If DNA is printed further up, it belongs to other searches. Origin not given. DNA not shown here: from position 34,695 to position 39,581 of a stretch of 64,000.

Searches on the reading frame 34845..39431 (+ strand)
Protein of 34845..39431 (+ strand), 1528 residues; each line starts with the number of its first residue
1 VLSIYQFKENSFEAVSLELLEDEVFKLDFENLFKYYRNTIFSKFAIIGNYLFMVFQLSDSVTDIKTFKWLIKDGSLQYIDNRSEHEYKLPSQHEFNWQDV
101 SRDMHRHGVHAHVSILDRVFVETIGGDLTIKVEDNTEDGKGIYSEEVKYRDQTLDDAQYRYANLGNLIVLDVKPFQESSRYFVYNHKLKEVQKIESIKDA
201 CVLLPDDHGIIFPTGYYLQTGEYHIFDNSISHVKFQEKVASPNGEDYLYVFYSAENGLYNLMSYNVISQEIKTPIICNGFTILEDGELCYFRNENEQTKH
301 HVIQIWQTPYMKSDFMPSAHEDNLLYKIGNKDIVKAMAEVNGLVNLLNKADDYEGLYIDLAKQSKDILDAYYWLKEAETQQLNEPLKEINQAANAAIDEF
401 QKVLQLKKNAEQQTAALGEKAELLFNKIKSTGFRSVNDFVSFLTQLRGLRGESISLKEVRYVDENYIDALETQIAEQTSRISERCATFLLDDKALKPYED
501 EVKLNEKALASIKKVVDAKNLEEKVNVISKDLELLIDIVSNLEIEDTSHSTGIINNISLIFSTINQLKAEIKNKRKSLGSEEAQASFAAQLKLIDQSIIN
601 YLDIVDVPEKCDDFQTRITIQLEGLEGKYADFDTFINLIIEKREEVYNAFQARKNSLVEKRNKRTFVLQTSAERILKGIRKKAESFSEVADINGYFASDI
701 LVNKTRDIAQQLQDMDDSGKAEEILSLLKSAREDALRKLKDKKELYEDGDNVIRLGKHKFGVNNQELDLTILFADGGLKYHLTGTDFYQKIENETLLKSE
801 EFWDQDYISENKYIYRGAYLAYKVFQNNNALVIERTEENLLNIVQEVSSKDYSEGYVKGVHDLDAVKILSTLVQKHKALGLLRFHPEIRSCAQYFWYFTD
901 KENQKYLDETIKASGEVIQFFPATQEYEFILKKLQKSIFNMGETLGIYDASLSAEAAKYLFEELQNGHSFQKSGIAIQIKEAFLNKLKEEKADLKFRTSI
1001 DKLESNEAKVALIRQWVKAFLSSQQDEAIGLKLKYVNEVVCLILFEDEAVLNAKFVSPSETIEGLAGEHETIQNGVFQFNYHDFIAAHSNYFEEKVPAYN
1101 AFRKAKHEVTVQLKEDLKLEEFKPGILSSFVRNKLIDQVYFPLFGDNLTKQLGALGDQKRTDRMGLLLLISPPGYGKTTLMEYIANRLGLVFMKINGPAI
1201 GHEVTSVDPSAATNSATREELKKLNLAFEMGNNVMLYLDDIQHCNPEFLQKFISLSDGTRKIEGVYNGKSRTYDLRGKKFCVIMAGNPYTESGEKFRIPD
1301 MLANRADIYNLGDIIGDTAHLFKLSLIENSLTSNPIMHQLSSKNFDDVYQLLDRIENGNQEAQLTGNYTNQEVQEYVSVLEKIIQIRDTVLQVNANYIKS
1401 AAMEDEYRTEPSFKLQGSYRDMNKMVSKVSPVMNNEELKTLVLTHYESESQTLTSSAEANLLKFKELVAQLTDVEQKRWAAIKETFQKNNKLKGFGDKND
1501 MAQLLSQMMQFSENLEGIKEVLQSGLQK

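Call 57: search_protein_families(library=pfam, proteins=[window:34845-39431:+], max_evalue=0.001)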
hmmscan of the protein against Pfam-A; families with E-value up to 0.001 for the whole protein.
window:34845-39431:+ (1528 aa): 6 families
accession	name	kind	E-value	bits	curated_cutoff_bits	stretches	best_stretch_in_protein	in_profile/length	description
PF12458.13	DUF3686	-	3.1e-149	497.7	25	1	3-372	69-448/448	ATPase involved in DNA repair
PF25472.1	DUF7902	-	9.4e-24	83.9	26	1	493-577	1-85/85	Domain of unknown function (DUF7902)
PF00004.35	AAA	-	2.5e-07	31.6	21.2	1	1167-1287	1-109/131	ATPase family associated with various cellular activities (AAA)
PF07728.20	AAA_5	-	3e-06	27.7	22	1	1167-1291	2-126/139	AAA domain (dynein-related subfamily)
PF05496.18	RuvB_N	-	7e-05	23.1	27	1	1157-1202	26-71/159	Holliday junction DNA helicase RuvB P-loop domain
PF13401.12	AAA_22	-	7.8e-05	23.4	27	0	1164-1258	5-110/130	AAA domain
